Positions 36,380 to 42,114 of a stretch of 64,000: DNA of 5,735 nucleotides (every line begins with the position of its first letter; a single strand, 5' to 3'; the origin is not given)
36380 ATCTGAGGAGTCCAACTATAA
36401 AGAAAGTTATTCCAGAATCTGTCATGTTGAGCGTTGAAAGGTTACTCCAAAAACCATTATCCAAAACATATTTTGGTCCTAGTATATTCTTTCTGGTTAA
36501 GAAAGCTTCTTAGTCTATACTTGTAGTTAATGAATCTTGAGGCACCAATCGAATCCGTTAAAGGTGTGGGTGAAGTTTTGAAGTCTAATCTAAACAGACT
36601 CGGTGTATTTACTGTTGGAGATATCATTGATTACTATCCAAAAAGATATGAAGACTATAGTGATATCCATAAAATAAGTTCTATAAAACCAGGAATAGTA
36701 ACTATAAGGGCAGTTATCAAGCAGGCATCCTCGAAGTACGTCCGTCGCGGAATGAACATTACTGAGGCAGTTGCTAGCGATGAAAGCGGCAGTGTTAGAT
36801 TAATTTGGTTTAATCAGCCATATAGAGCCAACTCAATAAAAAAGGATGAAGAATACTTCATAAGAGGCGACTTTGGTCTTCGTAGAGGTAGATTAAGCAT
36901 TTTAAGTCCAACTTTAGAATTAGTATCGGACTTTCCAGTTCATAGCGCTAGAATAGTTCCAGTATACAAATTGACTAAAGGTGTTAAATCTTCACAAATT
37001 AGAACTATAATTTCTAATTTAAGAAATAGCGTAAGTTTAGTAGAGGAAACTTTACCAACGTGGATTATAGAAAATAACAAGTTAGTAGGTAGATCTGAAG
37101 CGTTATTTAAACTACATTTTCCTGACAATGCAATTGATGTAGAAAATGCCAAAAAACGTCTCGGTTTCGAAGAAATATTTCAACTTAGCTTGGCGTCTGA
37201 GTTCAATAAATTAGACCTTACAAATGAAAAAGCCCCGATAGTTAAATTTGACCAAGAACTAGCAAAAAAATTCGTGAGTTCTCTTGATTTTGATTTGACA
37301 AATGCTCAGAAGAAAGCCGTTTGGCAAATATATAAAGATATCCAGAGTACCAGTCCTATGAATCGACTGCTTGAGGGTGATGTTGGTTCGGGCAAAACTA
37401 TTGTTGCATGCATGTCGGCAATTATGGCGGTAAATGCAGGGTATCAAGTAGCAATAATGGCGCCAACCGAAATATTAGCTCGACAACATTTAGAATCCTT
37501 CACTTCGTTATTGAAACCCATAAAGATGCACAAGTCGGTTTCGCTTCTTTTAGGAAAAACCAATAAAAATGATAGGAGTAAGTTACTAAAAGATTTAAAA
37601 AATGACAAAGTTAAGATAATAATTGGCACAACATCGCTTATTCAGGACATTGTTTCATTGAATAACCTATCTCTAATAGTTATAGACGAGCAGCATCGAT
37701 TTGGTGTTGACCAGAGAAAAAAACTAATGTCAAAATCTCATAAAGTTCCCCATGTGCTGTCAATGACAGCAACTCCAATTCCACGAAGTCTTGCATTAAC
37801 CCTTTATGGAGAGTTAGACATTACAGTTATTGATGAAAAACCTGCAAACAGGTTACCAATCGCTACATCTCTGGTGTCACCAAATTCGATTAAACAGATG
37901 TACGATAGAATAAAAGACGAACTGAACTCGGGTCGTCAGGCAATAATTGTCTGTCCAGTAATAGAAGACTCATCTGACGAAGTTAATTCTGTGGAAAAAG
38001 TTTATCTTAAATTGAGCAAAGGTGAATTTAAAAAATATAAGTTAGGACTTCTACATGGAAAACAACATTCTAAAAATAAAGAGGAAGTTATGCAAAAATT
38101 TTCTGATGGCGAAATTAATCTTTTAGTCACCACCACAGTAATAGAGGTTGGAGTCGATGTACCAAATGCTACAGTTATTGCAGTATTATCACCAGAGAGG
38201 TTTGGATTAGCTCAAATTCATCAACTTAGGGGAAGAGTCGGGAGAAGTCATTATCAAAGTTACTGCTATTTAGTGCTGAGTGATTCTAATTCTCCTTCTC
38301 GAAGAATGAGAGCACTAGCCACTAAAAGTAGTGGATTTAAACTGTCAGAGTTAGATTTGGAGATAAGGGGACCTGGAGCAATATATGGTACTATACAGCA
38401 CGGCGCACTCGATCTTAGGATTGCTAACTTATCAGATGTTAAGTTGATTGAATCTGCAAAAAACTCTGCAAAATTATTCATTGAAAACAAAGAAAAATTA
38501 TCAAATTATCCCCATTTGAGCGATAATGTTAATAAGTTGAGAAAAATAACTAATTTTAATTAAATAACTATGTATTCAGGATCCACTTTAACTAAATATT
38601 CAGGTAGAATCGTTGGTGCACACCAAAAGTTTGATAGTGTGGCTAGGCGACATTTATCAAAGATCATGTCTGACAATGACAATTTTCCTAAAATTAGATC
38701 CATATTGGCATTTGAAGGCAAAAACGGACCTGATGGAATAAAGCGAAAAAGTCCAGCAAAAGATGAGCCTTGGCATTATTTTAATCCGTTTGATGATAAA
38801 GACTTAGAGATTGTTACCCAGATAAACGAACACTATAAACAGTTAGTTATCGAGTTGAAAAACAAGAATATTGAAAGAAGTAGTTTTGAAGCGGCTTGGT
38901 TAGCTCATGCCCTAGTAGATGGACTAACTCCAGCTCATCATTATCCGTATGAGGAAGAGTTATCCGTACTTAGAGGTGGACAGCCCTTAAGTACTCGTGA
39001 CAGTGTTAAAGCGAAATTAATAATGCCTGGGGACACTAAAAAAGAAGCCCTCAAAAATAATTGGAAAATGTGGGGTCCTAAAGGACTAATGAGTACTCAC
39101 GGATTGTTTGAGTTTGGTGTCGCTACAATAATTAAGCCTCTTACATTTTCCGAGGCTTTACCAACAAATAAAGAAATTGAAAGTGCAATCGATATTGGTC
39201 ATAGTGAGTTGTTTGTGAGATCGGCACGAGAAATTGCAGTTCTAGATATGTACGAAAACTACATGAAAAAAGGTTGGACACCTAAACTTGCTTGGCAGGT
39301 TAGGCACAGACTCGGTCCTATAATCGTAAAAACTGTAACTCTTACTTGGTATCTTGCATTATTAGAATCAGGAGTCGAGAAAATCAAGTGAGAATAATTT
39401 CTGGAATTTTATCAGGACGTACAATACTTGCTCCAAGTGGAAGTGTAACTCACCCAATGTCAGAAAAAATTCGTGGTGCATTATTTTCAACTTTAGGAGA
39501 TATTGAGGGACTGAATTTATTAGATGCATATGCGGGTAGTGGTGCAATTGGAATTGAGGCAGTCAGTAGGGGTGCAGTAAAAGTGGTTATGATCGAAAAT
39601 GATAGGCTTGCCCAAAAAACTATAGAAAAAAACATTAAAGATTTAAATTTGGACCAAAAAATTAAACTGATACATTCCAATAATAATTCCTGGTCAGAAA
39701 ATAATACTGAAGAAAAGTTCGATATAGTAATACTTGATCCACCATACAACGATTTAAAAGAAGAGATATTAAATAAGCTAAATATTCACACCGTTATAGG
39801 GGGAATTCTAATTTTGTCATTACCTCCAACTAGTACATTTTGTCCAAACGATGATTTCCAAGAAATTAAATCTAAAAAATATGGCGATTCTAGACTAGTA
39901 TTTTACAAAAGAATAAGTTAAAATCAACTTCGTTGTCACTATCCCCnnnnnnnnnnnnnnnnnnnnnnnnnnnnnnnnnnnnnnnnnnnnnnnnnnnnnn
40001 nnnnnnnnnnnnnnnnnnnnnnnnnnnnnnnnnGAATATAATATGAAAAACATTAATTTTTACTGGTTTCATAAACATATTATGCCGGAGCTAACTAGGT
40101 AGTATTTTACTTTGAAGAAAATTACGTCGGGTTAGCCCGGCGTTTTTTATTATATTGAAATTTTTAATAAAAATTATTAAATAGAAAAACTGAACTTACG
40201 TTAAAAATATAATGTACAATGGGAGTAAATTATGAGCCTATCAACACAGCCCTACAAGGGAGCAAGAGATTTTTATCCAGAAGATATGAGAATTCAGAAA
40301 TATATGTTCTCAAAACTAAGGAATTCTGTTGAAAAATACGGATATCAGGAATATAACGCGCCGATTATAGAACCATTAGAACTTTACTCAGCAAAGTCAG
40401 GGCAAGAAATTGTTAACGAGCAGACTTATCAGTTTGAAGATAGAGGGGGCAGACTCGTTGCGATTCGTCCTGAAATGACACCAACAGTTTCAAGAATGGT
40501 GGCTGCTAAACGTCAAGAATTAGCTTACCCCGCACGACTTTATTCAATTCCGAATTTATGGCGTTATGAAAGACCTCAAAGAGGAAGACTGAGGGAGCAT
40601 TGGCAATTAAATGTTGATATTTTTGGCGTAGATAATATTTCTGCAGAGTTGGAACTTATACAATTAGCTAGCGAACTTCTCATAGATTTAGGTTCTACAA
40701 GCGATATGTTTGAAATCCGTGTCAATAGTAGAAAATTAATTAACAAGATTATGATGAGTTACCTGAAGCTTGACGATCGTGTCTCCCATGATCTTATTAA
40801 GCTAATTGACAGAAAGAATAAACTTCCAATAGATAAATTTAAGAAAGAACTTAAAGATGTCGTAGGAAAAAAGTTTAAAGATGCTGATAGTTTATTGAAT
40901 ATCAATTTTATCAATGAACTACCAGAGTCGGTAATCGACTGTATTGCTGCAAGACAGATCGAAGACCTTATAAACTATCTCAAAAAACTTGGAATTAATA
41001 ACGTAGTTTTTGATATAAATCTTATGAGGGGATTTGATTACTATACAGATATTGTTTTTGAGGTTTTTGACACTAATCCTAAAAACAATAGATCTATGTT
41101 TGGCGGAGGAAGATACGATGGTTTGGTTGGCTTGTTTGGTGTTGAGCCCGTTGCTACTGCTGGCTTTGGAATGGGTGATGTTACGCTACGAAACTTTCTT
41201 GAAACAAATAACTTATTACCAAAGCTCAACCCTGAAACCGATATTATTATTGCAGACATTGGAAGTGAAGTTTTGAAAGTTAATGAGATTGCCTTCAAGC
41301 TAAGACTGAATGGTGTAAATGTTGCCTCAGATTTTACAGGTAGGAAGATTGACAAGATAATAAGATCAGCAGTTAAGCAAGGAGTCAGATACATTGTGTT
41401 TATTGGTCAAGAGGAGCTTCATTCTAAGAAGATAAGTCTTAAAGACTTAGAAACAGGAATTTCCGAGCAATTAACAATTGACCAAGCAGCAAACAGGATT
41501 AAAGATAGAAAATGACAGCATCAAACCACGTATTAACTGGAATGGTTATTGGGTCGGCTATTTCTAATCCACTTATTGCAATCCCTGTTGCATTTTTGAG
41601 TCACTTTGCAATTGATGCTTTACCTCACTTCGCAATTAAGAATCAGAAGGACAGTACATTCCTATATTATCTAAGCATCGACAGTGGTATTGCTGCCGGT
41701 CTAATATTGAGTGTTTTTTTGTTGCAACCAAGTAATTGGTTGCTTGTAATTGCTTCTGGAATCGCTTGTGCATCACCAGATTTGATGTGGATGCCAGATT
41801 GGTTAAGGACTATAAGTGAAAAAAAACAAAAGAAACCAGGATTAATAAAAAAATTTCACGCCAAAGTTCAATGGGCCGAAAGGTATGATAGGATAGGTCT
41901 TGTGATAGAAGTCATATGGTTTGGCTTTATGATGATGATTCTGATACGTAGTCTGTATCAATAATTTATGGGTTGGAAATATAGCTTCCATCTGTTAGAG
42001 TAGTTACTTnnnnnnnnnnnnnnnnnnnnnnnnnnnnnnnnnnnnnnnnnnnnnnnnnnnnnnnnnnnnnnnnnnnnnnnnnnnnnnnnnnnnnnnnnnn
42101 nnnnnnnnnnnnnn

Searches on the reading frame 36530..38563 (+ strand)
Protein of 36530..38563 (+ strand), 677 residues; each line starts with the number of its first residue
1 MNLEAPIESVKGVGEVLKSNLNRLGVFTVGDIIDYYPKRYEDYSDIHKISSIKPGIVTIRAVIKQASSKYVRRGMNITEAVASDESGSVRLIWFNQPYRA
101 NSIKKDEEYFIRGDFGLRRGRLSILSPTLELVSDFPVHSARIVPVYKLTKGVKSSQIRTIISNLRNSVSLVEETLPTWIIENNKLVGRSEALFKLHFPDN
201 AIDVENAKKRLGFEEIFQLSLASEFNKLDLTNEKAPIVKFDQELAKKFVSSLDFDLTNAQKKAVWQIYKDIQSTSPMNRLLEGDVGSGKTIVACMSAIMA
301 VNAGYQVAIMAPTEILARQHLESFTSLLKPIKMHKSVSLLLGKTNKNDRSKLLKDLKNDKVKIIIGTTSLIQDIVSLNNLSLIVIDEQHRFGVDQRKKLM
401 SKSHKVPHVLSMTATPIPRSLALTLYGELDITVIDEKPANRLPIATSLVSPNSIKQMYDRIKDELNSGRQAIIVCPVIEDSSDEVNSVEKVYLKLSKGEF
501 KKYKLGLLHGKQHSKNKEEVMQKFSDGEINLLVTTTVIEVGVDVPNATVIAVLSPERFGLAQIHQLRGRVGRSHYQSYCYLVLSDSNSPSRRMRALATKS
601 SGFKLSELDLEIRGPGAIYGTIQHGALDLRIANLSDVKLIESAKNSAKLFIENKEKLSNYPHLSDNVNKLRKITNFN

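Call 14: search_protein_families(library=pfam, max_evalue=1e-8, proteins=[window:36530-38563:+])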
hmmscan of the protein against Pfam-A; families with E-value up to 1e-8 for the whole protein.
window:36530-38563:+ (677 aa): 5 families
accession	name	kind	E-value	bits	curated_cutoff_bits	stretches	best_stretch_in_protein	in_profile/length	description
PF17191.10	RecG_wedge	-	4.2e-28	98.4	23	1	7-163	2-157/162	RecG wedge domain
PF00270.35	DEAD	-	6.9e-28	97.9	26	1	258-420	2-163/167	DEAD/DEAH box helicase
PF00271.37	Helicase_C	-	7.5e-25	87.8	23.5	1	459-573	4-109/110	Helicase conserved C-terminal domain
PF04851.21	ResIII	-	3.7e-15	56.7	22.5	1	254-416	2-162/164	Type III restriction enzyme, res subunit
PF19833.4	RecG_dom3_C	-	1.7e-09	38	26.8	1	601-672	3-78/87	ATP-dependent DNA helicase RecG, domain 3, C-terminal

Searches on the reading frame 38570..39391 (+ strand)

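Call 14: search_protein_families(library=pfam, max_evalue=1e-8, proteins=[window:38570-39391:+])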
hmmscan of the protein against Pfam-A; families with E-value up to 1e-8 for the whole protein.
window:38570-39391:+ (273 aa): 0 families

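Call 21: search_protein_families(library=pfam, max_evalue=0.05, proteins=[window:38570-39391:+])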
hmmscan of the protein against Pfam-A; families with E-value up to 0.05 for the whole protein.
window:38570-39391:+ (273 aa): 1 family
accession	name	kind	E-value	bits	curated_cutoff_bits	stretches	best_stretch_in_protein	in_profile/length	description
PF00882.24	Zn_dep_PLPC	-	3.5e-05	24.2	26.8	1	84-217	56-163/167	Zinc dependent phospholipase C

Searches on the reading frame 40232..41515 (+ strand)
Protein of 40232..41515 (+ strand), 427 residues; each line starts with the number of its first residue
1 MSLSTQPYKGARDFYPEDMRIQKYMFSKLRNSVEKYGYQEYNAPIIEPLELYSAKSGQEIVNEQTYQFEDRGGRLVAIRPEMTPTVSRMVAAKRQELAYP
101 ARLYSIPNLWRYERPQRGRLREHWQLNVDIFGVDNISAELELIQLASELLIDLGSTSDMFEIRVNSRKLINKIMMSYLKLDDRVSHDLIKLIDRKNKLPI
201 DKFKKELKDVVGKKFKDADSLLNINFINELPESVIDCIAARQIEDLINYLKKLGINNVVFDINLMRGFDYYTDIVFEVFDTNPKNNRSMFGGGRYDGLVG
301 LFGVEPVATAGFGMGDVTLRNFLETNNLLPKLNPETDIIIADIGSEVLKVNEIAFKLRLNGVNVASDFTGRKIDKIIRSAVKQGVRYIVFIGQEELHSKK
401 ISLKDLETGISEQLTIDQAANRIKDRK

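Call 7: search_protein_families(library=ncbifam, proteins=[window:40232-41515:+])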
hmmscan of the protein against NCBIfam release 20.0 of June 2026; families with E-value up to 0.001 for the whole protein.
window:40232-41515:+ (427 aa): 26 families (the best 25 are shown)
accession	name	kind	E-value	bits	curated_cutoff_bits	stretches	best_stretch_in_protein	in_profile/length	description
TIGR00442.1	hisS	equivalog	7.7e-104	347.9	286.75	1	6-414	1-404/406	histidine--tRNA ligase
NF009085.0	PRK12420.1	equivalog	2.5e-60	205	540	1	6-421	5-424/426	histidine--tRNA ligase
TIGR00443.1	hisZ_biosyn_reg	equivalog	2.3e-57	194.5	271.65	1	12-315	1-304/314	ATP phosphoribosyltransferase regulatory subunit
NF008942.0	PRK12292.2-5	equivalog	1.2e-42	146.1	643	1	9-407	13-411/434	ATP phosphoribosyltransferase regulatory subunit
NF008940.0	PRK12292.2-3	equivalog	9.9e-41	139.8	450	1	5-395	3-395/404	ATP phosphoribosyltransferase regulatory subunit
NF008936.0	PRK12292.1-3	equivalog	2.1e-37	128.9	492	1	9-397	9-397/406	ATP phosphoribosyltransferase regulatory subunit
NF008941.0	PRK12292.2-4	equivalog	4.5e-35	121.3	447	1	9-365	11-361/393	ATP phosphoribosyltransferase regulatory subunit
NF008945.0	PRK12292.3-3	equivalog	3.9e-27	95.3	409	1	9-389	4-356/368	ATP phosphoribosyltransferase regulatory subunit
NF009086.0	PRK12421.1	equivalog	4.9e-27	94.9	318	1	12-374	14-368/389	ATP phosphoribosyltransferase regulatory subunit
NF008953.0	PRK12295.1-6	equivalog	1.3e-25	90.2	384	2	19-199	9-182/384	ATP phosphoribosyltransferase regulatory subunit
NF008938.0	PRK12292.1-6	equivalog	5.1e-24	84.9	833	1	9-304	10-306/420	ATP phosphoribosyltransferase regulatory subunit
NF008939.0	PRK12292.2-1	equivalog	1e-22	80.4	335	1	4-327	2-326/391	ATP phosphoribosyltransferase regulatory subunit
NF008943.0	PRK12292.3-1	equivalog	3.9e-22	78.9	690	1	9-341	28-343/403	ATP phosphoribosyltransferase regulatory subunit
NF008935.0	PRK12292.1-1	equivalog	1.2e-21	77.1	350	1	16-372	15-358/382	ATP phosphoribosyltransferase regulatory subunit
NF008950.0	PRK12295.1-3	equivalog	9.8e-15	54.8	492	2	252-304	308-358/387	ATP phosphoribosyltransferase regulatory subunit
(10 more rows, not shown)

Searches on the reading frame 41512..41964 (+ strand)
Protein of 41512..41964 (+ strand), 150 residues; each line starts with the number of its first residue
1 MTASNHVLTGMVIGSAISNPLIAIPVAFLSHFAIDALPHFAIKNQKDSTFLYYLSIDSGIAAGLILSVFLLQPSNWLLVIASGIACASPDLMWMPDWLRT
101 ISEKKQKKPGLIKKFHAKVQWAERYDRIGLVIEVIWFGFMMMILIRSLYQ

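Call 14: search_protein_families(library=pfam, max_evalue=1e-8, proteins=[window:41512-41964:+])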
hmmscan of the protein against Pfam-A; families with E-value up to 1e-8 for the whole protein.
window:41512-41964:+ (150 aa): 0 families

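Call 21: search_protein_families(library=pfam, max_evalue=0.05, proteins=[window:41512-41964:+])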
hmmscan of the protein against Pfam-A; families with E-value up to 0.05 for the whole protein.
window:41512-41964:+ (150 aa): 2 families
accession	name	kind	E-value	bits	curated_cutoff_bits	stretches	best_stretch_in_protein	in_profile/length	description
PF11750.13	DUF3307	-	0.035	14.6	23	1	11-54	51-93/127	Protein of unknown function (DUF3307)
PF06055.17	ExoD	-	0.039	13.8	23.8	0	79-127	61-108/180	Exopolysaccharide synthesis, ExoD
